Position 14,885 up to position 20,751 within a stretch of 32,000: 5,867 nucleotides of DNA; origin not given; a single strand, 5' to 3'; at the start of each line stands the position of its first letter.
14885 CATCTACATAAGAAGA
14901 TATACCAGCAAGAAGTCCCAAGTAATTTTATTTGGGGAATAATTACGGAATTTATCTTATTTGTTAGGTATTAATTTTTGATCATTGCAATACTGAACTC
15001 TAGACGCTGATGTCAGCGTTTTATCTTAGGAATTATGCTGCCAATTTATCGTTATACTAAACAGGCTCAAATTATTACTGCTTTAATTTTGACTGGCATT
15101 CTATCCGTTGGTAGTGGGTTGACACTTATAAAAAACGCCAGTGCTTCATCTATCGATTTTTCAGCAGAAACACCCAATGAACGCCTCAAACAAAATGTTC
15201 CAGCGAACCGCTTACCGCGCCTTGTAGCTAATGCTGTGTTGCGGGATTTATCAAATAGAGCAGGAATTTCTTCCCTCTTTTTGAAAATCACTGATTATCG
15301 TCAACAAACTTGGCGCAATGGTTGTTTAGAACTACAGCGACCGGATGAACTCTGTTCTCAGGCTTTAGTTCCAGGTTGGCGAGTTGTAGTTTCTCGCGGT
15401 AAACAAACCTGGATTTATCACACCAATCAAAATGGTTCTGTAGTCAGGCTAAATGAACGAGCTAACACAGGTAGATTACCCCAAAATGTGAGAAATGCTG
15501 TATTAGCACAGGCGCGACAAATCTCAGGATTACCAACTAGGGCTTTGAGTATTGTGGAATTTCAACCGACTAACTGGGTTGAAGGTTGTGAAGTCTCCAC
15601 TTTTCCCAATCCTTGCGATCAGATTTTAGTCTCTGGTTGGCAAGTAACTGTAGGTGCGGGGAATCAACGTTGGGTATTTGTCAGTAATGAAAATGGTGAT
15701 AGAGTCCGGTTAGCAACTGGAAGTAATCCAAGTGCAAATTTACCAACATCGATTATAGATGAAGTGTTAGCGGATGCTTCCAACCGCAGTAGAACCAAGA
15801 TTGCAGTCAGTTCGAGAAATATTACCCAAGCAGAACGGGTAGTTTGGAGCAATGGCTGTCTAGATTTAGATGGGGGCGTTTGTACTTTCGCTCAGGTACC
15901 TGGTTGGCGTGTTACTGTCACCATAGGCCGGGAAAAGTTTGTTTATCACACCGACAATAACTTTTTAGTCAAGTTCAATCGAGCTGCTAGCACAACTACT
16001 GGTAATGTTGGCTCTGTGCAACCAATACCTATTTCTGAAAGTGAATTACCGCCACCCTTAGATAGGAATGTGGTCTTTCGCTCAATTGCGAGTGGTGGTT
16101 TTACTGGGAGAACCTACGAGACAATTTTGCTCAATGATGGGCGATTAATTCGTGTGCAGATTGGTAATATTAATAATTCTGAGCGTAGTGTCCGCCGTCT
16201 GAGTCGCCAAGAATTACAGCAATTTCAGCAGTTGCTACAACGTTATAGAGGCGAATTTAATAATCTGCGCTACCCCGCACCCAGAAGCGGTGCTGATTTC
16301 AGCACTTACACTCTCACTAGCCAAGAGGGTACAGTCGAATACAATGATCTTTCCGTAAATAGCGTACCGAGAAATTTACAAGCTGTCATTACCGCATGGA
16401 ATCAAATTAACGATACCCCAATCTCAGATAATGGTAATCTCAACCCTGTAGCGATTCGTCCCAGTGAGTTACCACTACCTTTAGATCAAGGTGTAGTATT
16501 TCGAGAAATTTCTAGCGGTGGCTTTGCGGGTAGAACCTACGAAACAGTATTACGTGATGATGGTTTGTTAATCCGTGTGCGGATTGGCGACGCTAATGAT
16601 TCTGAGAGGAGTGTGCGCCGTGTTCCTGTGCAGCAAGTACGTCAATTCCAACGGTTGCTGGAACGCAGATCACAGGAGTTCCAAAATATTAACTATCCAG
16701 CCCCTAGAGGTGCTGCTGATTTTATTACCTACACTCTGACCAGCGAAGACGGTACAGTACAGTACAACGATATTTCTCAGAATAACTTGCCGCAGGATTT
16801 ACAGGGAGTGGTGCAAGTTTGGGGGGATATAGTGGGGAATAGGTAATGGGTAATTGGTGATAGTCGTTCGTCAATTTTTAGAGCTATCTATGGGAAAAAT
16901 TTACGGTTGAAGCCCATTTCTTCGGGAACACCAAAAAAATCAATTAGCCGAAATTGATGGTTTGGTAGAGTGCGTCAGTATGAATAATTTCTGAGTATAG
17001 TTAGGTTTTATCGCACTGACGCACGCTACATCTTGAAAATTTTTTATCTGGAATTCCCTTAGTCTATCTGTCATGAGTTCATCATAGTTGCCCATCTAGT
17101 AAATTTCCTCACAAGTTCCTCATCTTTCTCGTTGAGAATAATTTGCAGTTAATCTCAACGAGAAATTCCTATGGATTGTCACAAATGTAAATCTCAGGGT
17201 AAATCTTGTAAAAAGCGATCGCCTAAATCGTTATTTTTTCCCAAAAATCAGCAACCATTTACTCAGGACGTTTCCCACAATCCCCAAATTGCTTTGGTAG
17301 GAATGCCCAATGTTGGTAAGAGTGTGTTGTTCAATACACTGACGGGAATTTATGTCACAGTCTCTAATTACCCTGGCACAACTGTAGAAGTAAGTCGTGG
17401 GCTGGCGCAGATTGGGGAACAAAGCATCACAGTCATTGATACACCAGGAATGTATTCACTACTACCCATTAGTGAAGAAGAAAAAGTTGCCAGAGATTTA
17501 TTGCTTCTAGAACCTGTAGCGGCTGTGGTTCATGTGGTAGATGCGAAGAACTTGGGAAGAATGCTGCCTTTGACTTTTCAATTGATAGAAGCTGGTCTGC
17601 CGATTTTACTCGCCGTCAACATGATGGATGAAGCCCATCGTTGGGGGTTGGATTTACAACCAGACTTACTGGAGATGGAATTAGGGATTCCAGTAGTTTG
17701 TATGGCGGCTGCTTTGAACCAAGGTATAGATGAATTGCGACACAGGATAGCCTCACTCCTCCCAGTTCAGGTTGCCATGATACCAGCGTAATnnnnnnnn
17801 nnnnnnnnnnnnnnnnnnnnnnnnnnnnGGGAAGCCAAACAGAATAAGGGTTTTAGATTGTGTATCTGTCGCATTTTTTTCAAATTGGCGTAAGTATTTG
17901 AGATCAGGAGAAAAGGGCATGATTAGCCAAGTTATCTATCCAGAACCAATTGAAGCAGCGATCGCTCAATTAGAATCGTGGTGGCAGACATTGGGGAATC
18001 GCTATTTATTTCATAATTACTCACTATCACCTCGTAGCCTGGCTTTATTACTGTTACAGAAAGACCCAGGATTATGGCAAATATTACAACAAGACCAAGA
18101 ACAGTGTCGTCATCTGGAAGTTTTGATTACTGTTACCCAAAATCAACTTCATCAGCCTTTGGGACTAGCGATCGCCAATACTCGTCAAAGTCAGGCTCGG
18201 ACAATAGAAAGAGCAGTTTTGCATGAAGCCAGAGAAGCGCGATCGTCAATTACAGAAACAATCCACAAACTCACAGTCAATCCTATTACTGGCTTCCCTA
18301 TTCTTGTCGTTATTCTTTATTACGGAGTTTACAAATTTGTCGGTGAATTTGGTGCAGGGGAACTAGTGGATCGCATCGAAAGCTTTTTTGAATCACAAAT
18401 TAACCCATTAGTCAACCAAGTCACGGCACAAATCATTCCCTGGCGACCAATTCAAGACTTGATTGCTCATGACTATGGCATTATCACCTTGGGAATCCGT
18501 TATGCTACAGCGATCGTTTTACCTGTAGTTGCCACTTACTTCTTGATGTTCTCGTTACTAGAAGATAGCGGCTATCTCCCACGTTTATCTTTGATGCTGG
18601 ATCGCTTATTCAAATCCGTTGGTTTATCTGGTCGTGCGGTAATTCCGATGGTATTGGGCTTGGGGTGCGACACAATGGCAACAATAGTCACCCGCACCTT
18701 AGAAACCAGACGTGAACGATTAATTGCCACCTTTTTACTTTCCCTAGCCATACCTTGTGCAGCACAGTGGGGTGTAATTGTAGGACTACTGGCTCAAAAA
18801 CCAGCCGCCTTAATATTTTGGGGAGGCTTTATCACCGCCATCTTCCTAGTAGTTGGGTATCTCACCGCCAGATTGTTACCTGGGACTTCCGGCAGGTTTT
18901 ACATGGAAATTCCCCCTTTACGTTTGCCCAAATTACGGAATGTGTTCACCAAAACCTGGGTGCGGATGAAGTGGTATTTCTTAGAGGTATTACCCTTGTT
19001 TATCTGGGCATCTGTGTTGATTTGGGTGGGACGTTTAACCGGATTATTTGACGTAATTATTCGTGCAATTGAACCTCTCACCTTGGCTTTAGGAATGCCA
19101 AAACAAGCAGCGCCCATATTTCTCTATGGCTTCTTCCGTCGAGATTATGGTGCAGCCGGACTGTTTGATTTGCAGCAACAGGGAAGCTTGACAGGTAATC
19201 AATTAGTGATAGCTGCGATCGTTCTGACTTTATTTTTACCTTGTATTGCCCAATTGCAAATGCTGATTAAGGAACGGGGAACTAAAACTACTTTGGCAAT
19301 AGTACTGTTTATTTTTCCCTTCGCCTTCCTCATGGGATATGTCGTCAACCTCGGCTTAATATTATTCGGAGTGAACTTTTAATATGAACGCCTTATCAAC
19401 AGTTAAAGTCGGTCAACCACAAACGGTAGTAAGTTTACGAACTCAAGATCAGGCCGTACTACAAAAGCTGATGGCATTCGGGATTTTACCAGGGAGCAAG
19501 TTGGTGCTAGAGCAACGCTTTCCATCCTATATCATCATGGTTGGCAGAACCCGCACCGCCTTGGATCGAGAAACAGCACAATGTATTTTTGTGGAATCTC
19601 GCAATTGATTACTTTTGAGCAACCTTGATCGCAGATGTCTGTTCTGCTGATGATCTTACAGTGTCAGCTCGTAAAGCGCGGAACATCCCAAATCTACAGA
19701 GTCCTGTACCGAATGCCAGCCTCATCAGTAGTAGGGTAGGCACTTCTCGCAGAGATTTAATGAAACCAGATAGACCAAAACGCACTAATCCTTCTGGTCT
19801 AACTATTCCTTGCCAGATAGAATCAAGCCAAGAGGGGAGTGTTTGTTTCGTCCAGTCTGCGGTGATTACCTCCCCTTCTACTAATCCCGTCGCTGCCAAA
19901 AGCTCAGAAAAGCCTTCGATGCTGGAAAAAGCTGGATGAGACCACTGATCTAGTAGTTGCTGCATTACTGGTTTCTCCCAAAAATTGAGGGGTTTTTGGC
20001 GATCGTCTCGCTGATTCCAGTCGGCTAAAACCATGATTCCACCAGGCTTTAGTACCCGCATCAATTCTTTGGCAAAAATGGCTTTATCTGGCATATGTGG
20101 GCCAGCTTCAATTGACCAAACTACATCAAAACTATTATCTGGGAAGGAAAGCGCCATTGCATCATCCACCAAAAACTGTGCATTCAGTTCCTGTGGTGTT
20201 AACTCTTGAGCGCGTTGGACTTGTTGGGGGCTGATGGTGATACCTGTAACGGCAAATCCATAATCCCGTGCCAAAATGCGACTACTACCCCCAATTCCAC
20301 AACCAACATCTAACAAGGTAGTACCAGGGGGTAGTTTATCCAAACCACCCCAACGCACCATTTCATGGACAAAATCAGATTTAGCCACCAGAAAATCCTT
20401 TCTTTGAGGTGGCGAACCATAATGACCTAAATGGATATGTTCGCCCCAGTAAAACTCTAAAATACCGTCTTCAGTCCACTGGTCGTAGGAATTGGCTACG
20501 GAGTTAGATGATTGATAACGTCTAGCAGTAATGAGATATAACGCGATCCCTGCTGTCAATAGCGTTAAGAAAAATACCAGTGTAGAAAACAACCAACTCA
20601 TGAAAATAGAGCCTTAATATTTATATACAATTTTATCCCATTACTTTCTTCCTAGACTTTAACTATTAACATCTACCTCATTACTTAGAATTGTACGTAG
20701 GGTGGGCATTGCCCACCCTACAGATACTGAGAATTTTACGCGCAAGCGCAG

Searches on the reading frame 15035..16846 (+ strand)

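Call 75: search_protein_families(library=pfam, proteins=[window:15035-16846:+], max_evalue=0.00001)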
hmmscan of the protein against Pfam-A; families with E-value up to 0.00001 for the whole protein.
window:15035-16846:+ (603 aa): 1 family
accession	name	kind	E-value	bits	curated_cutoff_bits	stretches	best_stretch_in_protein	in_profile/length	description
PF20242.3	Emfourin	-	2.4e-06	28.3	27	0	528-591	22-85/91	Emfourin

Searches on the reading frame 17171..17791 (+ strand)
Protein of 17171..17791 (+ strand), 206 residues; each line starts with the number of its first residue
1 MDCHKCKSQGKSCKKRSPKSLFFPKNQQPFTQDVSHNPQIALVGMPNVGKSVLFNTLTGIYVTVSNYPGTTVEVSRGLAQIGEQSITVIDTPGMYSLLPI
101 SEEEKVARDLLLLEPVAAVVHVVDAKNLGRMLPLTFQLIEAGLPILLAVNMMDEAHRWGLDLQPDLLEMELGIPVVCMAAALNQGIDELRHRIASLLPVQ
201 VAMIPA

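Call 75: search_protein_families(library=pfam, proteins=[window:17171-17791:+], max_evalue=0.00001)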
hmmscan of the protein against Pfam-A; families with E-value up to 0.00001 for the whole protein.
window:17171-17791:+ (206 aa): 3 families
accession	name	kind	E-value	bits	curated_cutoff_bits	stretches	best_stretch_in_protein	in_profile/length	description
PF02421.24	FeoB_N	-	3.1e-54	183.1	27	1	39-192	2-155/156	Ferrous iron transport protein B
PF01926.29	MMR_HSR1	-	1.6e-22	80.2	21.9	1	39-150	1-112/113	50S ribosome-binding GTPase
PF04548.22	AIG1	-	5.2e-06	26.4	27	1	39-127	2-95/212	AIG1 family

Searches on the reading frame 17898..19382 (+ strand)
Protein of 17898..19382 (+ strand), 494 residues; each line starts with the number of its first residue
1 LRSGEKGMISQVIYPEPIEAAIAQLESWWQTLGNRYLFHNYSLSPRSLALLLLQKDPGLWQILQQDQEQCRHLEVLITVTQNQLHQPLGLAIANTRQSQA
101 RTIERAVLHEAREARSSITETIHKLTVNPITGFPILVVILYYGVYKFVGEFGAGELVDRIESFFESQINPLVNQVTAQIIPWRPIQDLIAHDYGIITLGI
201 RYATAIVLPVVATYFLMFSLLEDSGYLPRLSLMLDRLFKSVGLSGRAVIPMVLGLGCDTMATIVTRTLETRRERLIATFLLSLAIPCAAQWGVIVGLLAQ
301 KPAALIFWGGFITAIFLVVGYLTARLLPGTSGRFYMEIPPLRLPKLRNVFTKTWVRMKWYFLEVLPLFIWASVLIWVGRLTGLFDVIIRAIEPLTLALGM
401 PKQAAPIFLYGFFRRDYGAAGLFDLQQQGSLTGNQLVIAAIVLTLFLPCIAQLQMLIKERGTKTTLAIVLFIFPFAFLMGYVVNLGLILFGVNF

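Call 75: search_protein_families(library=pfam, proteins=[window:17898-19382:+], max_evalue=0.00001)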
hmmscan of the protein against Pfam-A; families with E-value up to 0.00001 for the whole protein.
window:17898-19382:+ (494 aa): 3 families
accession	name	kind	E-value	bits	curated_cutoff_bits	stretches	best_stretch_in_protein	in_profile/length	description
PF07670.19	Gate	-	4.8e-32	111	29.6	2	206-300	3-103/104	Nucleoside recognition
PF07664.17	FeoB_C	-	3.3e-12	46.4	26.6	1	307-356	3-54/54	Ferrous iron transport protein B C terminus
PF17910.6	FeoB_Cyto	-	5.8e-10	39.9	23.4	1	14-108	1-89/90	FeoB cytosolic helical domain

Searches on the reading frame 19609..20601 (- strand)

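Call 75: search_protein_families(library=pfam, proteins=[window:19609-20601:-], max_evalue=0.00001)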
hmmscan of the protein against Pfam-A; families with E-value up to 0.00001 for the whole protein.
window:19609-20601:- (330 aa): 7 families
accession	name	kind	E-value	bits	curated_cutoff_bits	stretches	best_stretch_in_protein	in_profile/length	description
PF08241.18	Methyltransf_11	-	3.4e-24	85.7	21.2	1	97-192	1-95/95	Methyltransferase domain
PF13649.12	Methyltransf_25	-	7e-22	78.4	27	1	97-188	2-97/97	Methyltransferase domain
PF13489.12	Methyltransf_23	-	4.2e-18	66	27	1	88-240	18-159/164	Methyltransferase domain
PF13847.12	Methyltransf_31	-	4.7e-18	65.7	27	1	92-201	3-114/145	Methyltransferase domain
PF02353.26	CMAS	-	8.4e-14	52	27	1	89-204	59-176/273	Mycolic acid cyclopropane synthetase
PF08242.18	Methyltransf_12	-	7.7e-13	49.4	30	1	97-189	1-97/98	Methyltransferase domain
PF01209.24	Ubie_methyltran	-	1.2e-09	38.3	20.1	1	92-213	47-174/233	ubiE/COQ5 methyltransferase family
